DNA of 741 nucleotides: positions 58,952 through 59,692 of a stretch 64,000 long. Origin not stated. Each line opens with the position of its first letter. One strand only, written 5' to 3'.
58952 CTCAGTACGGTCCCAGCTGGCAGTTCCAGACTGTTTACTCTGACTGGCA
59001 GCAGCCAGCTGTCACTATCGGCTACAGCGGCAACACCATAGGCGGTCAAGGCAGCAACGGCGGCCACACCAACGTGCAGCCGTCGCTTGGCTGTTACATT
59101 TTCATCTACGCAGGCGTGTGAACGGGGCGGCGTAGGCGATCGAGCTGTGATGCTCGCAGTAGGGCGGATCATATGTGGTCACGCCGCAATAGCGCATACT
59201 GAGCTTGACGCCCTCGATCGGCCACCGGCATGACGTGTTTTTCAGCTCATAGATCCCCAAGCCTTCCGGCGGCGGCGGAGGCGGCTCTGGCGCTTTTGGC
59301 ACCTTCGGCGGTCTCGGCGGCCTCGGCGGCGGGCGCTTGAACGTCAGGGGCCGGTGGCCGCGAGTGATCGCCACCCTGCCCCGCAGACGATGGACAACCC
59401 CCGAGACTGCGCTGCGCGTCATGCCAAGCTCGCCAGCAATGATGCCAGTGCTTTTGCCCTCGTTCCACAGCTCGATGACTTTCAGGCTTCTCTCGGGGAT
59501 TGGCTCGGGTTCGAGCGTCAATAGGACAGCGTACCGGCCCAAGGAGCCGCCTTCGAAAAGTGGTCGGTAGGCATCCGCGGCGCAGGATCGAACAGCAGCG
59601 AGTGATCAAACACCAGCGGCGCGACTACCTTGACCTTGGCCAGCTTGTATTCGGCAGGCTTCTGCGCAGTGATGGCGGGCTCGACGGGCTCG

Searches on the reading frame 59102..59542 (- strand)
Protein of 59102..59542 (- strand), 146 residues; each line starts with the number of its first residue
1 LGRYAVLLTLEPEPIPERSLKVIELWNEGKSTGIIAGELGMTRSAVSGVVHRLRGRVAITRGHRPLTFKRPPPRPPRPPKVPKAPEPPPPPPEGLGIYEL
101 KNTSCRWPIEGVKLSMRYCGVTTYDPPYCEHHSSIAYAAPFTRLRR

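Call 93: search_protein_families(library=pfam, proteins=[window:59102-59542:-], max_evalue=0.01)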
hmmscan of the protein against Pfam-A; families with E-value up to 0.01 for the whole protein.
window:59102-59542:- (146 aa): 2 families
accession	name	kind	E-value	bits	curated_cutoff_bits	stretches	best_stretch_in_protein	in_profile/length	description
PF07750.17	GcrA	-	6.2e-16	59.6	26.9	1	17-139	6-147/155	GcrA cell cycle regulator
PF13384.12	HTH_23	-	0.0073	16.5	24.6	0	20-55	8-44/50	Homeodomain-like domain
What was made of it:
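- A GcrA homologue at 59102-59542 (call 93).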
